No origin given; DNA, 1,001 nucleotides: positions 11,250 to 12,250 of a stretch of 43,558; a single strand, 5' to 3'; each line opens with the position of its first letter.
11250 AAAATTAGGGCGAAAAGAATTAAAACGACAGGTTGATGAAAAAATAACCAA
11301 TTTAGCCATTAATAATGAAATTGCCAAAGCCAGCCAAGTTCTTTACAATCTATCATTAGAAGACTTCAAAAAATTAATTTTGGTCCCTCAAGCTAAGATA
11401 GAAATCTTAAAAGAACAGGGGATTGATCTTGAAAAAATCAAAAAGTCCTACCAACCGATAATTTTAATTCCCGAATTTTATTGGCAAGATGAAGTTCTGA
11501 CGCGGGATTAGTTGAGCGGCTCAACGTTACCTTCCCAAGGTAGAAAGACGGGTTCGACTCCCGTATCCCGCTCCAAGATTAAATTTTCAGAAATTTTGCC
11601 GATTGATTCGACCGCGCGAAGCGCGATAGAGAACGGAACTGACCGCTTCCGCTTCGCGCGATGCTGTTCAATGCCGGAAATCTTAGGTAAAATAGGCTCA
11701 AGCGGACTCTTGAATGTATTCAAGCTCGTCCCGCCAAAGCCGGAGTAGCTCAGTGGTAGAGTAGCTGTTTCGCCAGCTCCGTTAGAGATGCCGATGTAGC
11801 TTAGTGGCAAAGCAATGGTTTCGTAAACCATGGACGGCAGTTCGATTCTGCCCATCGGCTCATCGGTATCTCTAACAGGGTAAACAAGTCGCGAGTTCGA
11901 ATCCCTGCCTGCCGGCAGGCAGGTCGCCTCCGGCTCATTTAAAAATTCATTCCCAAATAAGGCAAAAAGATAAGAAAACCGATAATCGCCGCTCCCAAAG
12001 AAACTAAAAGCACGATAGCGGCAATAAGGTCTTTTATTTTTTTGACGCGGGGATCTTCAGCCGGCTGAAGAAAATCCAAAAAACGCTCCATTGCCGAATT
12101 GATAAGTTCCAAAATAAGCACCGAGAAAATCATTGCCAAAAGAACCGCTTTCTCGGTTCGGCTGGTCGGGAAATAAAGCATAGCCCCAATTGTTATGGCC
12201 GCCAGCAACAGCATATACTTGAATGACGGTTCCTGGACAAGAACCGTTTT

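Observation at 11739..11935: A complete tRNA-Thr nested inside another tRNA-like gene, bracketed by a 9-bp helix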

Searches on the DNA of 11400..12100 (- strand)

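Call 6: search_rna_families(source=window, start=11400, end=12100, threshold=evalue, max_evalue=10, show_alignments=6)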
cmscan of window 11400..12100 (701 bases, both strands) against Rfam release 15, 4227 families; matches with E-value up to 10: 8.
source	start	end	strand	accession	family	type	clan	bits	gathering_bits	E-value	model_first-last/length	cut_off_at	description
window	11790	11860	+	RF00005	tRNA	Gene; tRNA;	CL00001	70.7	29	2.2e-15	1-71/71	no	tRNA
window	11502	11572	+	RF00005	tRNA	Gene; tRNA;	CL00001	55.8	29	2.8e-11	1-71/71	no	tRNA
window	11508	11581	+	RF00233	Tymo_tRNA-like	Cis-reg;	-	22.5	40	0.022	1-84/84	no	Tymovirus/Pomovirus/Furovirus tRNA-like 3' UTR element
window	11952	12045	+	RF02074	STnc240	Gene; sRNA;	-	22.1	55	1.1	1-77/77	no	Enterobacterial sRNA STnc240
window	11775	11886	+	RF02268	MtlS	Gene; sRNA;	-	15.8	80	5.4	1-121/121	no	MtlS RNA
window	11928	11979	+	RF02098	DGCR5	Gene; lncRNA;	-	14.5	50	6.6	1-49/49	no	DiGeorge syndrome critical region gene 5 conserved region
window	11752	11857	+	RF01964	RMST_3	Gene; lncRNA;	-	14.3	55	6.2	1-109/109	no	Rhabdomyosarcoma 2 associated transcript conserved region 3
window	11504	11534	-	RF02339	GlsR17_miR2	Gene; snRNA; snoRNA; CD-box;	-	13.7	84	8.2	18-49/63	no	Giardia snoRNA GlsR17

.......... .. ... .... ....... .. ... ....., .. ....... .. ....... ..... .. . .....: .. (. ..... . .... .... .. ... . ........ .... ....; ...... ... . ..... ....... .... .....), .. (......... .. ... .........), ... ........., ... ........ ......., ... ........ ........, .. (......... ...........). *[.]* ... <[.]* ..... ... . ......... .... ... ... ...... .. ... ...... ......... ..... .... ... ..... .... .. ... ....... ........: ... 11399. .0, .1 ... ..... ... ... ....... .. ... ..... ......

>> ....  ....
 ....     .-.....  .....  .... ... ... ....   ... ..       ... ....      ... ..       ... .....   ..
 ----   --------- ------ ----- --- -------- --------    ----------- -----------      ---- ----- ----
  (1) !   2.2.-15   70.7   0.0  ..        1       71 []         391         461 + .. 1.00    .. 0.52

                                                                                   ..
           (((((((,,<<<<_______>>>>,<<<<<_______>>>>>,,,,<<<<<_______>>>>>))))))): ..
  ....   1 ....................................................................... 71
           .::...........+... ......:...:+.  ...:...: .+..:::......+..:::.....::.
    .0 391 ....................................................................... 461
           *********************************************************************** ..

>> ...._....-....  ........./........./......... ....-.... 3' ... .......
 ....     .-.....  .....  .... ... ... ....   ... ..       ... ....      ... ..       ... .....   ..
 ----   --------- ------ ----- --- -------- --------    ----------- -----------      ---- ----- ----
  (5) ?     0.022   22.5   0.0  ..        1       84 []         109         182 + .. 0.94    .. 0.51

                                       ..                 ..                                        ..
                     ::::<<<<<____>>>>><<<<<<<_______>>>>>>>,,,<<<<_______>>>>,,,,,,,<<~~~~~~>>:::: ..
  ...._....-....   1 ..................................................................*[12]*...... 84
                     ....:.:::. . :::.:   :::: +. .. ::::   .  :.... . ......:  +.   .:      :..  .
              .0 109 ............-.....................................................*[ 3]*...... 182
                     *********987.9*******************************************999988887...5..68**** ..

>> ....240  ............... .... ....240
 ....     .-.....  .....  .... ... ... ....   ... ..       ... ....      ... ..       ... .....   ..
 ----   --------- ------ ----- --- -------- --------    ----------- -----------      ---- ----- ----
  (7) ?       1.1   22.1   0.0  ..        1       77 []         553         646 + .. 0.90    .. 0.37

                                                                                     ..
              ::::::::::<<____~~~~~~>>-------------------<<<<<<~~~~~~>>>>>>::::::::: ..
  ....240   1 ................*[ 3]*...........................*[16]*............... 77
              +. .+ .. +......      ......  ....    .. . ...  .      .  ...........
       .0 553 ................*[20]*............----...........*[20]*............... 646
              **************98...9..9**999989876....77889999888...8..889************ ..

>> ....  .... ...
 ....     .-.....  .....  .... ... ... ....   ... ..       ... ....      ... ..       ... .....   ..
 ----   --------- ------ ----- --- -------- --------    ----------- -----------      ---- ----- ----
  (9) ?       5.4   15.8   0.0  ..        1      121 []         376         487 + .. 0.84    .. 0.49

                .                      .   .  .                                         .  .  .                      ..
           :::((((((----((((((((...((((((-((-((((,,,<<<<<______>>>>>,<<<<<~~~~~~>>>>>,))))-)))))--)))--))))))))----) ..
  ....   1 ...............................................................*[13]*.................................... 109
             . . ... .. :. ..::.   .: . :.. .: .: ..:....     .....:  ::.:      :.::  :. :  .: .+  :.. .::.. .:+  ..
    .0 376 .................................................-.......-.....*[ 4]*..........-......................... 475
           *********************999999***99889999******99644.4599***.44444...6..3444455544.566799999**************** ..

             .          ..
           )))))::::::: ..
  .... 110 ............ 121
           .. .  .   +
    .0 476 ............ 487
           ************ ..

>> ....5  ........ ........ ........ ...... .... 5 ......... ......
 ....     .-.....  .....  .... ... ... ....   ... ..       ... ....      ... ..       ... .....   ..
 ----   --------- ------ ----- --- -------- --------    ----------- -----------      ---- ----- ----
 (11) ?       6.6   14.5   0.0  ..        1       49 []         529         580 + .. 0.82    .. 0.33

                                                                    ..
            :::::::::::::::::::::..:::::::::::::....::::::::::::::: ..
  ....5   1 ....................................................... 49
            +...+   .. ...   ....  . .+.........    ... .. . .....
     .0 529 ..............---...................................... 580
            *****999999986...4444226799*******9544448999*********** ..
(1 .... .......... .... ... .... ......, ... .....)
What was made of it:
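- On Functional tRNA gene (outer molecule): No partial outer hit appears even at E<=10 (call 6).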

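Call 29: search_rna_families(sources=[L089, L093, L100, L101, L106, L082, L091], threshold=evalue, max_evalue=10)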
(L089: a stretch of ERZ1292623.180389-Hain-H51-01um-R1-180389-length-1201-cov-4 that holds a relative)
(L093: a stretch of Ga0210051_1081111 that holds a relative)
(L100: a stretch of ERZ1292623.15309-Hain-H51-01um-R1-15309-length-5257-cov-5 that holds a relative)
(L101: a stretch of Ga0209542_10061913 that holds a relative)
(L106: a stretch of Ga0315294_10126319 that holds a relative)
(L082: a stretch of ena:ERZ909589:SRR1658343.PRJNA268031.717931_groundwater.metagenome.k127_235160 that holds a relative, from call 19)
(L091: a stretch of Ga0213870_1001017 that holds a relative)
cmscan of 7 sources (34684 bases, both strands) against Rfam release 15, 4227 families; matches with E-value up to 10: 20.
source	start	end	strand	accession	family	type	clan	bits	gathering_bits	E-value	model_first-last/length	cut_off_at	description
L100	32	103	+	RF00005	tRNA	Gene; tRNA;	CL00001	77.9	29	1.2e-15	1-71/71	no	tRNA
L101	4227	4298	-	RF00005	tRNA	Gene; tRNA;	CL00001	76.2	29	3.3e-15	1-71/71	no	tRNA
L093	175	246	+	RF00005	tRNA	Gene; tRNA;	CL00001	75.2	29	6.3e-15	1-71/71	no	tRNA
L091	11828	11898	-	RF00005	tRNA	Gene; tRNA;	CL00001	73.2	29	2.3e-14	1-71/71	no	tRNA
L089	1016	1087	-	RF00005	tRNA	Gene; tRNA;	CL00001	70.7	29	1.1e-13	1-71/71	no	tRNA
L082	4152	4222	-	RF00005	tRNA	Gene; tRNA;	CL00001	70.7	29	1.1e-13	1-71/71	no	tRNA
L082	6958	7044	-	RF00005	tRNA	Gene; tRNA;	CL00001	60.5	29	7e-11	1-71/71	no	tRNA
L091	942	1014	+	RF00005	tRNA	Gene; tRNA;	CL00001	58.8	29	2e-10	1-71/71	no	tRNA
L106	2569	2622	+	RF00005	tRNA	Gene; tRNA;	CL00001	44.3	29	2e-06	1-53/71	3'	tRNA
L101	113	186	+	RF02495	ohsC_RNA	Gene; antitoxin;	-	28.9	50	1.5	1-77/77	no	Oppression of Hydrophobic ORF by sRNA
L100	108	166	-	RF02871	ncS54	Gene; sRNA;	-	26.7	43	0.038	1-79/79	no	Burkholderia sRNA 54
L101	1337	1424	+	RF04190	Hairpin-meta1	Gene; ribozyme;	-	24.4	40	4.5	1-90/90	no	Hairpin ribozyme 1 from viruses-like metatranscriptomes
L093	372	475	+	RF00443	SNORA27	Gene; snRNA; snoRNA; HACA-box;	CL00032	23.2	64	4.7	1-127/127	no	Small nucleolar RNA SNORA27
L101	190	258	-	RF03321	mir-1006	Gene; miRNA;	-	23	64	4.9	1-78/78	no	mir-1006 microRNA precursor family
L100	106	255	-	RF02837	anti-hemB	Gene; sRNA;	-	21.2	49.5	0.87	1-81/81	no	Burkholderia RNA 7 (anti-hemB)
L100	109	263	-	RF02344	ar14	Gene; sRNA;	-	20.9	58.8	5.9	1-123/123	no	Alphaproteobacterial ar14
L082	5784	5898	-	RF01758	sucA-II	Cis-reg;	-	20.4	70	1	1-217/217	no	sucA-II RNA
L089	1034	1129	-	RF02553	YrlA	Gene; sRNA;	-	20.3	69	6.6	1-114/114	no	Y RNA-like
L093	1107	1185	-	RF02111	IS009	Gene;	-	19.6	117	1.2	1-199/199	no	IS009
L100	106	228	-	RF02883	BcKCsr2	Gene; sRNA;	-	18.4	40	5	1-129/129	no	Burkholderia sRNA 2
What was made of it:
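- Tried and rejected: Rfam at E<=10 gives no partial-tRNA, intron, tmRNA or ribozyme hit for the outer parts (calls 6, 29).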

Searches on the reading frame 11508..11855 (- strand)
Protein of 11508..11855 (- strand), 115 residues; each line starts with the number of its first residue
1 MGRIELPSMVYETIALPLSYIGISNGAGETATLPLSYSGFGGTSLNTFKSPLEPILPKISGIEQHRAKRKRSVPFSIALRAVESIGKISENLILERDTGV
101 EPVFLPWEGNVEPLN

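Call 16: find_homologous_proteins(query=window:11508-11855:-, max_evalue=0.001)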
Query window:11508-11855:- (115 aa): 6 proteins with E <= 0.001 among 15 candidates.
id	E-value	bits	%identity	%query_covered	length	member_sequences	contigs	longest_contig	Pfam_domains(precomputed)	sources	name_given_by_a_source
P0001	6.8e-68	244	100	100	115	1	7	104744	-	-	-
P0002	3.2e-11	61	97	31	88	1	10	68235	-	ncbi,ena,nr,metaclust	ncbi:MAG: hypothetical protein UY56_C0005G0015 [Parcubacteria group bacterium GW2011_GWA1_50_14]|nr:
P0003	2.7e-10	58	76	37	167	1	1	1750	PF00239.27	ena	-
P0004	1.0e-5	44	92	21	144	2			-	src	-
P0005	2.1e-4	39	100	18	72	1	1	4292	-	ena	-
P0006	5.6e-4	38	74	30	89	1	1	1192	-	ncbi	-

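Call 19: find_encoding_contigs(protein=P0002, flank=4000, max_places=10)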
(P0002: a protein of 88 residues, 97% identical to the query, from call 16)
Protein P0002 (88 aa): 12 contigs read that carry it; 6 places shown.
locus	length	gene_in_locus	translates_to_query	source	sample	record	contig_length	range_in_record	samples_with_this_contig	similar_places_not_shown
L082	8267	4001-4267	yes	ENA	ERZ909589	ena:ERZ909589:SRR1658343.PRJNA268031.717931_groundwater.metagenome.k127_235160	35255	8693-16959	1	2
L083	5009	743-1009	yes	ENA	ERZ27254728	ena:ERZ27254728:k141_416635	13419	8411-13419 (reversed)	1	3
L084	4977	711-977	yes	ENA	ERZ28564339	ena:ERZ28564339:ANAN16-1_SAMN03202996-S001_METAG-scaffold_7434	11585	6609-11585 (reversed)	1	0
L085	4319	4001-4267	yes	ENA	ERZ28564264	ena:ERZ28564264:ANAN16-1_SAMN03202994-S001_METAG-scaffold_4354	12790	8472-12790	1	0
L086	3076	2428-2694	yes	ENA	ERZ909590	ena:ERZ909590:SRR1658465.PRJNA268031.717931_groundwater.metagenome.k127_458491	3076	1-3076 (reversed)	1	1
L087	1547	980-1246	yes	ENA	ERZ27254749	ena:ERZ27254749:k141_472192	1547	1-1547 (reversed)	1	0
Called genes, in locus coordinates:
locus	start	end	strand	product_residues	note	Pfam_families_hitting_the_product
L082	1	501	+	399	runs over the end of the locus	PF12704:MacB_PCD, PF02687:FtsX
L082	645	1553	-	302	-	PF18075:FtsX_ECD, PF02687:FtsX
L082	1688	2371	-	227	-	PF00005:ABC_tran, PF13304:AAA_21 (faint)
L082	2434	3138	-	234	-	PF03462:PCRF, PF00472:RF-1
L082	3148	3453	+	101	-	-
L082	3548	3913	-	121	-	-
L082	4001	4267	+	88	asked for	-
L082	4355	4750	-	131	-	PF07681:DoxX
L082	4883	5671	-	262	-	-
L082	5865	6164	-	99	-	-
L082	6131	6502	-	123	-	-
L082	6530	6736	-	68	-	-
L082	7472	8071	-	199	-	-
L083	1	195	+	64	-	?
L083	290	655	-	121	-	-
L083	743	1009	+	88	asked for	-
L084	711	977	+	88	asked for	-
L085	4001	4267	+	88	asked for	-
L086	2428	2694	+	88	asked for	-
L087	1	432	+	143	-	?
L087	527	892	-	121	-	-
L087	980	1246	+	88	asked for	-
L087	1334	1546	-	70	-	?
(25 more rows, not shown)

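Call 20: find_encoding_contigs(protein=P0003, flank=4000, max_places=5)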
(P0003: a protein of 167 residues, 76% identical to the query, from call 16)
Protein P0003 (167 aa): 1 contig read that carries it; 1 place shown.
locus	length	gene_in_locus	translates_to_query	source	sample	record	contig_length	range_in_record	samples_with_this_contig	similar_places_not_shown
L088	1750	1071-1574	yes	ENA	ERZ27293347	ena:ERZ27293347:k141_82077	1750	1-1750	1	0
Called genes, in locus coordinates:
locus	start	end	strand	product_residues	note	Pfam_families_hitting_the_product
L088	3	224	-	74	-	?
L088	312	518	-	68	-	PF12844:HTH_19, PF13560:HTH_31, PF01381:HTH_3, PF13443:HTH_26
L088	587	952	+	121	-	-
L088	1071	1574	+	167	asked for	PF00239:Resolvase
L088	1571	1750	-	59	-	?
